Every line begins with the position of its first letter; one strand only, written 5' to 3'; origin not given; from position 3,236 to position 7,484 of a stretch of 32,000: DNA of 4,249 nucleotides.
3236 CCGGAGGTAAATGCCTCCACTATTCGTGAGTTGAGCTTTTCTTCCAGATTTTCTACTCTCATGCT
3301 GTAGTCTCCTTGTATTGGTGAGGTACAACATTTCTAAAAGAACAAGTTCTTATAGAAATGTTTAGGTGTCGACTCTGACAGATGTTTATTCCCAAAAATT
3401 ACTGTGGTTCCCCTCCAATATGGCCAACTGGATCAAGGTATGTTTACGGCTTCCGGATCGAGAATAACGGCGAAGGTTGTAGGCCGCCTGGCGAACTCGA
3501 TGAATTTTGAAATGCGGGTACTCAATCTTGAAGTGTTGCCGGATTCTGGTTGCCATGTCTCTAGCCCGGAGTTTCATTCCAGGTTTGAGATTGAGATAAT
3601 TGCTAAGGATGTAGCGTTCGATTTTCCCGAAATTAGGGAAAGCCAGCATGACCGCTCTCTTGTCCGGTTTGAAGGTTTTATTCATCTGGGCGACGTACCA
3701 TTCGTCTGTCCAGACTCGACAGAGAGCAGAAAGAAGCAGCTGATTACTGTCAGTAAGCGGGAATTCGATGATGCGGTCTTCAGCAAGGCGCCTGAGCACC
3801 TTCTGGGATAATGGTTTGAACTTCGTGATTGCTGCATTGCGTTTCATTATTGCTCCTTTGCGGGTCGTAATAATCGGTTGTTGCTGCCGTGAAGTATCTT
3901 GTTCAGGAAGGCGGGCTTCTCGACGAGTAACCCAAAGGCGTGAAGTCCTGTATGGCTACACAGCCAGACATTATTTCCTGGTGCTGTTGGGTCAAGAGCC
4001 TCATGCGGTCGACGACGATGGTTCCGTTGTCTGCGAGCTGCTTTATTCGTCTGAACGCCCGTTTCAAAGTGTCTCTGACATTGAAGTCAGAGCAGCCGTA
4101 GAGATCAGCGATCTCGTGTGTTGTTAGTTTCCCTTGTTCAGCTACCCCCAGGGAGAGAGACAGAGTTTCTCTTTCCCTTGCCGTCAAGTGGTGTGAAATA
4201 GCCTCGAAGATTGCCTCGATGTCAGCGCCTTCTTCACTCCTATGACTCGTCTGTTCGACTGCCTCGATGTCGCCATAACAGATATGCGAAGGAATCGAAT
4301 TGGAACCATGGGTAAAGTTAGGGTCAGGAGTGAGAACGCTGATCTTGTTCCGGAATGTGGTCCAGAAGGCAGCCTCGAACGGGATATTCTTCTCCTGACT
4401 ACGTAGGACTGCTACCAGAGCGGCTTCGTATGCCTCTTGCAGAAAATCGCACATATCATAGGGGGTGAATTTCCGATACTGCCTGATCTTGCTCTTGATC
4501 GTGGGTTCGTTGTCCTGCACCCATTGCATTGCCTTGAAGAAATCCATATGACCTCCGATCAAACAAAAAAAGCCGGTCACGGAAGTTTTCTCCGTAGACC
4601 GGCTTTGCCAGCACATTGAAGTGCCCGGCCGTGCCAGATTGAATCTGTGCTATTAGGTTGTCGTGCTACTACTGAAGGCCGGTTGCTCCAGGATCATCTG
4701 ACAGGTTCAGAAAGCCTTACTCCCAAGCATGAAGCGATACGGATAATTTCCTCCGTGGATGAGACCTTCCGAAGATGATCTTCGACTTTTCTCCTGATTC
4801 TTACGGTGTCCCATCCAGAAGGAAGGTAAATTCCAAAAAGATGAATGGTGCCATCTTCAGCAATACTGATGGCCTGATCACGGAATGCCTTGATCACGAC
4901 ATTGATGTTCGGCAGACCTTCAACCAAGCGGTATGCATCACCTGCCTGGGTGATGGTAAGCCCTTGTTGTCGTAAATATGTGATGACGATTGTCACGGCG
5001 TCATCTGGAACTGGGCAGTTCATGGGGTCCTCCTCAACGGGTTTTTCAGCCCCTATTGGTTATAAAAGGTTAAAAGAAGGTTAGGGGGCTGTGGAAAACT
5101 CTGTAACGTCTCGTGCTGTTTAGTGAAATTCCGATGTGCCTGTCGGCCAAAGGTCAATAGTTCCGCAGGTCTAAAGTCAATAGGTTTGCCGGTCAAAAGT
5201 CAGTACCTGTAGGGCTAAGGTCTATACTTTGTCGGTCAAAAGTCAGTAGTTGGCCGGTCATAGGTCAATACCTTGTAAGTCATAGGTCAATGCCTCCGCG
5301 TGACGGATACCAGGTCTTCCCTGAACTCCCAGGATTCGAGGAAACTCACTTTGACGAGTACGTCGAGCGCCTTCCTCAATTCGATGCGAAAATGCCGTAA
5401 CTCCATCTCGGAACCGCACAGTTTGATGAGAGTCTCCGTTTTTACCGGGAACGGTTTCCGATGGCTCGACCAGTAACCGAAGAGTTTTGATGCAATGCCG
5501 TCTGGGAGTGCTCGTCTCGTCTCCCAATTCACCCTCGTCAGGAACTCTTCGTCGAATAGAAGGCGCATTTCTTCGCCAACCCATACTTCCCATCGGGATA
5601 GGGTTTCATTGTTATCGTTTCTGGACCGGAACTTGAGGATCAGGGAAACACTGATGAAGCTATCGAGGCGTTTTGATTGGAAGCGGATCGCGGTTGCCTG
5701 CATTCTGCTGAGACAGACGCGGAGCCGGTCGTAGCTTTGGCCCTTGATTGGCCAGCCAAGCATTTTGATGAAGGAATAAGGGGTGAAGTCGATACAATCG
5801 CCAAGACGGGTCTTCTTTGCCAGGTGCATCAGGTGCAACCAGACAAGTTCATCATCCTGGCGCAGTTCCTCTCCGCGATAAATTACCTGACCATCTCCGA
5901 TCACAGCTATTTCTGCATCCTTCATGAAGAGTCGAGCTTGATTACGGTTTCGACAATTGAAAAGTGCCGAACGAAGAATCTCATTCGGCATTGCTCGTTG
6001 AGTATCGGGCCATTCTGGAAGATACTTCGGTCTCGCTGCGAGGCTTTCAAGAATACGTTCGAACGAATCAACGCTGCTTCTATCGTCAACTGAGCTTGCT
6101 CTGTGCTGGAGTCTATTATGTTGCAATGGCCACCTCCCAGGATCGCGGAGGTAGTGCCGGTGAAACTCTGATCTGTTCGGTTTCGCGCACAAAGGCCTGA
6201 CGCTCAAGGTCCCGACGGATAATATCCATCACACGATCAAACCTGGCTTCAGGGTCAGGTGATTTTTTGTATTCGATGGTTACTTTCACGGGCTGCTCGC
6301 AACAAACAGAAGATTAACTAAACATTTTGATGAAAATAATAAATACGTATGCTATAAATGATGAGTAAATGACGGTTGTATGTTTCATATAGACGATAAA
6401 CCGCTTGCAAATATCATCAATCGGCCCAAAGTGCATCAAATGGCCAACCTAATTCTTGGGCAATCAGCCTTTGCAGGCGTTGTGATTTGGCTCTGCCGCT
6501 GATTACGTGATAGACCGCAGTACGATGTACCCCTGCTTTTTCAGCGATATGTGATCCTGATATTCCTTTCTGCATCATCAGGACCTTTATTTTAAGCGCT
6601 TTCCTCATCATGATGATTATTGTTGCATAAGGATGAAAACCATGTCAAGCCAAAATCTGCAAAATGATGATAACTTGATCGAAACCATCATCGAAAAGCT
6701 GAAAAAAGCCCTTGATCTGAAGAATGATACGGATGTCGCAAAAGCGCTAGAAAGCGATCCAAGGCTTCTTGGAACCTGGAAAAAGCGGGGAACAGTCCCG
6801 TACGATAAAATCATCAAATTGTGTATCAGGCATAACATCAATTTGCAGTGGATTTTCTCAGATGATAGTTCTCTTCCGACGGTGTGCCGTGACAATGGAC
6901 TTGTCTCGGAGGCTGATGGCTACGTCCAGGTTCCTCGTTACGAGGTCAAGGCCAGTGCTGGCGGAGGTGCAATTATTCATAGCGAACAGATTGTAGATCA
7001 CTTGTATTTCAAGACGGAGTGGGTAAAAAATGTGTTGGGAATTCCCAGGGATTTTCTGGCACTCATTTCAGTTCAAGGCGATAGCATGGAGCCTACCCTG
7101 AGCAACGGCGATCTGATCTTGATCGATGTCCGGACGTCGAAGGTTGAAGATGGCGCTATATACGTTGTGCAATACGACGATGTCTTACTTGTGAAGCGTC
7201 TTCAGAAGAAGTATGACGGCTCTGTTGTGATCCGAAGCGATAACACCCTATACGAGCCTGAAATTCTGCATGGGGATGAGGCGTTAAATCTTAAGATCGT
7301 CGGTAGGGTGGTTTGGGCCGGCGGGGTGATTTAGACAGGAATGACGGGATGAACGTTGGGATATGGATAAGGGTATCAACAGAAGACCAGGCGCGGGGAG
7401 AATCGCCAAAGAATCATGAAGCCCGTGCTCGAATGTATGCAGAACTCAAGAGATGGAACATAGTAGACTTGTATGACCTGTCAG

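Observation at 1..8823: Integrated element combining a complete plasmid replicon with a serine integrase and a CI/Cro switch, inserted in comM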

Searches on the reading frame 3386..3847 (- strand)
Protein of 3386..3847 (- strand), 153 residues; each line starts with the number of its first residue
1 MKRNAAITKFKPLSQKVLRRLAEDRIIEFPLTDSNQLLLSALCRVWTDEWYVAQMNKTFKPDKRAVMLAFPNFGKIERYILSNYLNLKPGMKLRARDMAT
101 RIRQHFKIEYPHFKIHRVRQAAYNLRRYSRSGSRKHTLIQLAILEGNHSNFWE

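Call 3: search_protein_families(library=pfam, proteins=[window:3386-3847:-], max_evalue=0.01)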
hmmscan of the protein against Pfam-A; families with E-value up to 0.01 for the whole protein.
window:3386-3847:- (153 aa): 0 families

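Call 58: search_protein_families(library=ncbifam, proteins=[window:3386-3847:-], max_evalue=0.01)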
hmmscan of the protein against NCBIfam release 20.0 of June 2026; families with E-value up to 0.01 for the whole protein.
window:3386-3847:- (153 aa): 0 families

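Call 59: search_protein_families(library=phrogs, proteins=[window:3386-3847:-], max_evalue=0.001)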
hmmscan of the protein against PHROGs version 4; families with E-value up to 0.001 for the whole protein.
window:3386-3847:- (153 aa): 0 families

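Call 90: search_protein_families(library=padloc, proteins=[window:3386-3847:-], max_evalue=0.001)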
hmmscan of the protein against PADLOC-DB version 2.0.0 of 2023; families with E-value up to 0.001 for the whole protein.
window:3386-3847:- (153 aa): 0 families

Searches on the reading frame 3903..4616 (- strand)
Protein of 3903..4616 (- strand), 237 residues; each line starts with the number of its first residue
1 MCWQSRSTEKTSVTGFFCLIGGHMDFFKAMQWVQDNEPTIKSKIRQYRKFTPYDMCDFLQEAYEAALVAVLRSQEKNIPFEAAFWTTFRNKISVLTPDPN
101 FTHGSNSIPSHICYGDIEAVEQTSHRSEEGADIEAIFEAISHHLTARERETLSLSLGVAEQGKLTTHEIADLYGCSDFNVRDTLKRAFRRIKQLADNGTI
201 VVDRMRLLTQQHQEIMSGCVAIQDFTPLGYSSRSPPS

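Call 3: search_protein_families(library=pfam, proteins=[window:3903-4616:-], max_evalue=0.01)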
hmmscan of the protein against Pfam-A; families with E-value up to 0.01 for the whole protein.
window:3903-4616:- (237 aa): 1 family
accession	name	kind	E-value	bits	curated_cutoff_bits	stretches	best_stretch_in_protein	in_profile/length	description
PF04545.22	Sigma70_r4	-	3.7e-06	26.8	24.1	1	143-192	4-49/50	Sigma-70, region 4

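Call 54: search_dna_similar(query=window:3903-4547:-, collection=plasmids, mode=protein, max_rows=12, max_evalue=0.001)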
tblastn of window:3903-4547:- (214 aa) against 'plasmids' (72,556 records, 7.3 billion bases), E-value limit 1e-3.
Records with a match: 2; places in all: 2; records where one place covers at least 80% of the query: 1.
Best place of each record, by identity: <60% 2.
By first word of the organism name: Geobacter 1; Pelobacter 1.
By predicted mobility (MOB-suite, as given by PLSDB): non-mobilizable 2.
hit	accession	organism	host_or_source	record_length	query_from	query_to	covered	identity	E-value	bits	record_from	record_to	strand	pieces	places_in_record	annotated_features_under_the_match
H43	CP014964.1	Geobacter anodireducens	-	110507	1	182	85%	33.5%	4e-19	92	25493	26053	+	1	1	hypothetical protein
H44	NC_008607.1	Pelobacter propionicus DSM 2379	-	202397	1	171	80%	30.5%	9e-16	82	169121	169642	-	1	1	hypothetical protein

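Call 58: search_protein_families(library=ncbifam, proteins=[window:3903-4547:-], max_evalue=0.01)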
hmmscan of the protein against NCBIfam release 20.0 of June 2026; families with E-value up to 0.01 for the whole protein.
window:3903-4547:- (214 aa): 10 families
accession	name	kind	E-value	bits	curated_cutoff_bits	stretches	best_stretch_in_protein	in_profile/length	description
TIGR02937.1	sigma70-ECF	superfamily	5.9e-13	48.8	42.9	1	8-170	5-163/165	sigma-70 family RNA polymerase sigma factor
NF006158.0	PRK08301.1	equivalog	2.8e-05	23.7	339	1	101-170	167-235/241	RNA polymerase sporulation sigma factor SigE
TIGR02835.1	spore_sigmaE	equivalog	0.00013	21.5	348.6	1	103-170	162-228/234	RNA polymerase sporulation sigma factor SigE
NF004471.0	PRK05803.1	subfamily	0.0028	16.9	252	1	102-169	159-225/235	RNA polymerase sporulation sigma factor SigK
NF005143.0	PRK06596.1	subfamily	0.003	17.1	241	1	98-171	209-280/285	RNA polymerase factor sigma-32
NF058625.1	sigma_PG0214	equivalog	0.0037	17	130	1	98-171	91-160/170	GFO_1088 family ECF-type sigma factor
NF005385.0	PRK06930.1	subfamily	0.0042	16.8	136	1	108-172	103-162/170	positive control sigma-like factor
TIGR02846.1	spore_sigmaK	equivalog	0.0043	16.6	298.65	0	105-168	160-222/227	RNA polymerase sporulation sigma factor SigK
TIGR02393.1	RpoD_Cterm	equivalog_domain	0.0064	16.1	354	1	108-172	165-228/238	RNA polymerase sigma factor RpoD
TIGR02997.1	Sig70-cyanoRpoD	subfamily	0.0075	15.6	384.5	0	116-168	245-297/298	RNA polymerase sigma factor, RpoD/SigA family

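Call 59: search_protein_families(library=phrogs, proteins=[window:3903-4547:-], max_evalue=0.001)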
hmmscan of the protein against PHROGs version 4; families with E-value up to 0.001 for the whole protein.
window:3903-4547:- (214 aa): 2 families
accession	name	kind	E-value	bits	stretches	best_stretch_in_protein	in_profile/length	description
phrog_351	-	transcription regulation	1.3e-06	28.4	1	107-180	662-734/928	RNA polymerase sigma factor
phrog_1740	-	transcription regulation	5e-06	26.3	1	13-170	65-214/567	RNA polymerase sigma factor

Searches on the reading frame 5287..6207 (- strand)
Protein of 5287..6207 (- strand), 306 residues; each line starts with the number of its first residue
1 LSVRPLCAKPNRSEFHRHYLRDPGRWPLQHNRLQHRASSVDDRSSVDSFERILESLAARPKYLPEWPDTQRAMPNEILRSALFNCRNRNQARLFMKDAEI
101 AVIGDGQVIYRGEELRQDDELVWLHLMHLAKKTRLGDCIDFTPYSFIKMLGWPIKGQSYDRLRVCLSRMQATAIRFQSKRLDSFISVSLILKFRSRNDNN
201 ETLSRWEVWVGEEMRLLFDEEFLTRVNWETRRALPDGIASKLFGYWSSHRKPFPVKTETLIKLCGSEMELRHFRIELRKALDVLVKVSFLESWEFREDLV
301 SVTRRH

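Call 3: search_protein_families(library=pfam, proteins=[window:5287-6207:-], max_evalue=0.01)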
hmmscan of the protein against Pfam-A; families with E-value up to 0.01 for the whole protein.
window:5287-6207:- (306 aa): 2 families
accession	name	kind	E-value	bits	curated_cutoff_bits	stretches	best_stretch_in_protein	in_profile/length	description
PF07042.17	TrfA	-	1.3e-49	169.2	22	1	64-303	40-281/282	TrfA protein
PF10134.15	RPA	-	5.7e-06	26.5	27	1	127-214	58-148/228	Replication initiator protein A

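Call 31: search_dna_similar(query=window:5287-6207:-, collection=plasmids, mode=protein, max_rows=15)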
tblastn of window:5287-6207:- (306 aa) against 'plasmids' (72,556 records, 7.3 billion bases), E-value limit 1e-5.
Records with a match: 638; places in all: 660; records where one place covers at least 80% of the query: 129.
Best place of each record, by identity: <60% 638.
By first word of the organism name: Burkholderia 113; Escherichia 83; uncultured 80; Neisseria 52; Pseudomonas 50; Xanthomonas 35; Klebsiella 20; Arsenophonus 19; Xylella 12; Salmonella 10; and 66 more.
By predicted mobility (MOB-suite, as given by PLSDB): conjugative 428; non-mobilizable 126; mobilizable 84.
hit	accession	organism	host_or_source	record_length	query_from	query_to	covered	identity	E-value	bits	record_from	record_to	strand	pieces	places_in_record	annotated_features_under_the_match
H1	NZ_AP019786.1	Methylomagnum ishizawai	-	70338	63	304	79%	51.0%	5e-73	251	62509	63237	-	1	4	trfA: plasmid replication initiator TrfA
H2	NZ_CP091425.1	Methylobacter sp. YRD-M1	isolate,wetland soil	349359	54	304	82%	47.8%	3e-70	243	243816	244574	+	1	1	trfA: plasmid replication initiator TrfA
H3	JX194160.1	uncultured bacterium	-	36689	63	304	79%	49.2%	5e-69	239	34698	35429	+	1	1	trfA: TrfA family protein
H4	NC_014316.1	Nitrosococcus watsonii C-113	-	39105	63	293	75%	50.4%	3e-67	234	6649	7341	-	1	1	trfA: plasmid replication initiator TrfA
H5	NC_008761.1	Polaromonas naphthalenivorans CJ2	-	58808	63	306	80%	47.2%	3e-64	226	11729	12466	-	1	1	trfA: plasmid replication initiator TrfA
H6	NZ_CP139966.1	Paraburkholderia kururiensis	-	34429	63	304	79%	46.4%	1e-56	204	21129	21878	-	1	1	trfA: plasmid replication initiator TrfA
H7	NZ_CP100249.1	Burkholderia glumae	cell culture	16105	63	305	72%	48.9%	6e-47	213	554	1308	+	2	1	trfA: plasmid replication initiator TrfA (x2)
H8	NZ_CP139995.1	Comamonas testosteroni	-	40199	63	304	79%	42.0%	1e-48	180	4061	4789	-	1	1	trfA: plasmid replication initiator TrfA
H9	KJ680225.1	uncultured bacterium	-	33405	50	304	83%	39.4%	5e-49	181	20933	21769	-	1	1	trfA: TrfA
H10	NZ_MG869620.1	Polaromonas sp. H6N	Hansbreen Glacier, Spitsbergen, surface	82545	60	306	81%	40.4%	1e-40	157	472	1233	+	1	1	trfA: plasmid replication initiator TrfA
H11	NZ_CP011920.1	Burkholderia cenocepacia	Homo sapiens,sputum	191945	58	304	81%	39.8%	7e-43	164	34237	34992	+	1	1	trfA: plasmid replication initiator TrfA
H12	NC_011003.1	Burkholderia cenocepacia J2315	-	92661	58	304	81%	39.8%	1e-42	163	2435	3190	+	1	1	trfA: plasmid replication initiator TrfA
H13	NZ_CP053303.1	Burkholderia cenocepacia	Homo sapiens,sputum from cystic ...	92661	58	304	81%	39.8%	1e-42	163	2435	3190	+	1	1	trfA: plasmid replication initiator TrfA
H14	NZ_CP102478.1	Burkholderia cenocepacia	Homo sapiens,pure culture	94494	58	304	81%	39.8%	1e-42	163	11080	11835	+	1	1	trfA: plasmid replication initiator TrfA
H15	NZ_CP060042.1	Burkholderia cenocepacia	Soil,soil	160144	58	304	81%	39.8%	1e-42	163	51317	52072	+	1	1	trfA: plasmid replication initiator TrfA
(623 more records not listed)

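Call 33: get_annotated_region(hit=H1, flank=15000)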
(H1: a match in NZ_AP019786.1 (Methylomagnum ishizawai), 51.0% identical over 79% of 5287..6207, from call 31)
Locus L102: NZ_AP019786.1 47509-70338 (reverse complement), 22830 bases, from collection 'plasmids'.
description: Methylomagnum ishizawai strain RS11D-Pr plasmid pRS11DPr3, complete sequence
organism: Methylomagnum ishizawai (NCBI taxid 1760988)
taxonomy: Bacteria; Pseudomonadota; Gammaproteobacteria; Methylococcales; Methylococcaceae; Methylomagnum; Methylomagnum ishizawai
host: -; source: -; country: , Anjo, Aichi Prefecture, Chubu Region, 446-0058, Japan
typing (MOB-suite, as given by PLSDB): non-mobilizable
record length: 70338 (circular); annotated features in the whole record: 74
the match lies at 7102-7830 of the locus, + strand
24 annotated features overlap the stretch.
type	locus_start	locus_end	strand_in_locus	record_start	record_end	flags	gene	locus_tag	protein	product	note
CDS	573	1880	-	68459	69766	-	-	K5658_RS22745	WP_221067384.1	DNRLRE domain-containing protein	-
CDS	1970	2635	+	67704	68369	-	-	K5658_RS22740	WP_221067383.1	hypothetical protein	-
CDS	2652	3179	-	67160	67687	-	-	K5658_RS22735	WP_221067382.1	host-nuclease inhibitor Gam family protein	GO:0042262 - DNA protection [Evidence IEA]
CDS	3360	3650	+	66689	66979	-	-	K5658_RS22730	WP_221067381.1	KGG domain-containing protein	-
CDS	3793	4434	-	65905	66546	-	-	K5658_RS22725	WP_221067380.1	DUF502 domain-containing protein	-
CDS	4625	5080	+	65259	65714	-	-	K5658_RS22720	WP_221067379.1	YsnF/AvaK domain-containing protein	-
CDS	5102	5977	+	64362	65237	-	-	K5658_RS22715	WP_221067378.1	YsnF/AvaK domain-containing protein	-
CDS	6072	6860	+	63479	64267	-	-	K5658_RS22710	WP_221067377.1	Crp/Fnr family transcriptional regulator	GO:0006355 - regulation of DNA-templated transcription [Evidence IEA]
CDS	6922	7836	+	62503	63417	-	trfA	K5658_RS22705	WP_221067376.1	plasmid replication initiator TrfA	-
CDS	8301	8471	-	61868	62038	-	-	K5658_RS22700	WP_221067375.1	hypothetical protein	-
CDS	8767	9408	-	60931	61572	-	-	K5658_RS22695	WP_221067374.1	AAA family ATPase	-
CDS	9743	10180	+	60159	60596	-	rpiB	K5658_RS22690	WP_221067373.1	ribose 5-phosphate isomerase B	GO:0009052 - pentose-phosphate shunt, non-oxidative branch [Evidence IEA]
CDS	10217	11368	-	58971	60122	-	-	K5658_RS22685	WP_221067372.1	RNA-guided endonuclease TnpB family protein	-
CDS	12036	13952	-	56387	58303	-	ftsH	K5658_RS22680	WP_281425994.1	ATP-dependent zinc metalloprotease FtsH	GO:0006508 - proteolysis [Evidence IEA]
CDS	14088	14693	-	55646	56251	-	-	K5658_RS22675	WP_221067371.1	hypothetical protein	-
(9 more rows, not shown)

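Call 58: search_protein_families(library=ncbifam, proteins=[window:5287-6126:-], max_evalue=0.01)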
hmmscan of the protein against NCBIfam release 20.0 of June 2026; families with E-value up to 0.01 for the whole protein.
window:5287-6126:- (279 aa): 0 families

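Call 59: search_protein_families(library=phrogs, proteins=[window:5287-6126:-], max_evalue=0.001)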
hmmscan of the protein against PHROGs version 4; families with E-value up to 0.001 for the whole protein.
window:5287-6126:- (279 aa): 1 family
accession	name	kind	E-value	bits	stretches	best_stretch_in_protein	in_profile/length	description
phrog_26900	-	unknown function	2e-19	71.1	1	39-261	10-246/262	-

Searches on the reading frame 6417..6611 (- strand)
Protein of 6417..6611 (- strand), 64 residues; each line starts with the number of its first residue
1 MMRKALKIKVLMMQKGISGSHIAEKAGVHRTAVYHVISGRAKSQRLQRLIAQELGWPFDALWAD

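Call 3: search_protein_families(library=pfam, proteins=[window:6417-6611:-], max_evalue=0.01)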
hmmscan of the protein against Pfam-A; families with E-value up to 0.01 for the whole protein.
window:6417-6611:- (64 aa): 6 families
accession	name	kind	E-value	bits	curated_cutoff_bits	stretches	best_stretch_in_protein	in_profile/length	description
PF08279.18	HTH_11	-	7.7e-05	22.9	25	1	5-37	3-36/55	HTH domain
PF01381.28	HTH_3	-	0.00043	20.7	23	1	8-56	1-50/55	Helix-turn-helix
PF13693.12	HTH_35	-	0.0019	18.6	25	1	8-63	7-60/75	Winged helix-turn-helix DNA-binding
PF13518.12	HTH_28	-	0.0032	18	25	0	10-38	6-34/52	Helix-turn-helix domain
PF13443.12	HTH_26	-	0.0082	16.8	22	1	7-49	1-43/63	Cro/C1-type HTH DNA-binding domain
PF13384.12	HTH_23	-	0.0092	16.2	24.6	0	10-38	11-39/50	Homeodomain-like domain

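Call 58: search_protein_families(library=ncbifam, proteins=[window:6417-6611:-], max_evalue=0.01)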
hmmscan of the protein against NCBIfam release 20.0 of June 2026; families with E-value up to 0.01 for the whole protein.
window:6417-6611:- (64 aa): 2 families
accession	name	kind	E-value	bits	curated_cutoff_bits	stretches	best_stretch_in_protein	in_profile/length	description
TIGR04111.1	BcepMu_gp16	hypoth_equivalog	6.4e-07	29.2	34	1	7-45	4-42/55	phage-associated protein, BcepMu gp16 family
NF048000.1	ECH1013_TF_S24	equivalog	0.00099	19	300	1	7-51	6-50/204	ECH_1013 family putative transcriptional regulator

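Call 59: search_protein_families(library=phrogs, proteins=[window:6417-6611:-], max_evalue=0.001)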
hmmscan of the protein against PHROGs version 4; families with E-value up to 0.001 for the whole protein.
window:6417-6611:- (64 aa): 9 families
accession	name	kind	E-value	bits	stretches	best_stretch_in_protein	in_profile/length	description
phrog_925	-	DNA, RNA and nucleotide metabolism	2.7e-07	31.3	1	3-54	4-56/67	HTH DNA binding protein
phrog_1468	-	transcription regulation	7.3e-07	29.7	1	5-56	9-60/67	transcriptional repressor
phrog_769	-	transcription regulation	1.9e-06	28.8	1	7-63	15-69/89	transcriptional repressor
phrog_4779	-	transcription regulation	6.3e-06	27.6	1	2-51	1-50/98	transcriptional regulator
phrog_8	-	transcription regulation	1.8e-05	25.4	1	1-59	74-133/346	transcriptional regulator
phrog_3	-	transcription regulation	0.00016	22.6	1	1-62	86-146/430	transcriptional repressor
phrog_1373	-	transcription regulation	0.00054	21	1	7-42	67-102/166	transcriptional regulator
phrog_7241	-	transcription regulation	0.00066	20.7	1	6-61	64-120/122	transcriptional regulator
phrog_3642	-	DNA, RNA and nucleotide metabolism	0.00071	20.4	1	7-51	11-54/79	HTH DNA binding protein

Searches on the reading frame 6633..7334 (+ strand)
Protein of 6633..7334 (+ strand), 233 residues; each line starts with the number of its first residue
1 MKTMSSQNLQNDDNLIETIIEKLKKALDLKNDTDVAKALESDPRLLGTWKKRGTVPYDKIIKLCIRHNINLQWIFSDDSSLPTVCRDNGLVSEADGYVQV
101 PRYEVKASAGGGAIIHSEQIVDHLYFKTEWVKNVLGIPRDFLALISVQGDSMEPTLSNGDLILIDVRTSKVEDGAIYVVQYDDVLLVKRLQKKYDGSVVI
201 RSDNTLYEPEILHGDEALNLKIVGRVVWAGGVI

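Call 3: search_protein_families(library=pfam, proteins=[window:6633-7334:+], max_evalue=0.01)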
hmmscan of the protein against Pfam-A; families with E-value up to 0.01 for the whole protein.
window:6633-7334:+ (233 aa): 3 families
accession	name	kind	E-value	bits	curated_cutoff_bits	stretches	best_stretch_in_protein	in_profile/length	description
PF00717.28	Peptidase_S24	-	9.7e-22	77.3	23.3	1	106-227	5-116/116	Peptidase S24-like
PF07022.19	Phage_CI_repr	-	3.2e-09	37.4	22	1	19-75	2-58/65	Bacteriophage CI repressor helix-turn-helix domain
PF10502.14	Peptidase_S26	-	0.00014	22.3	22.9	1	142-190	23-77/168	Signal peptidase, peptidase S26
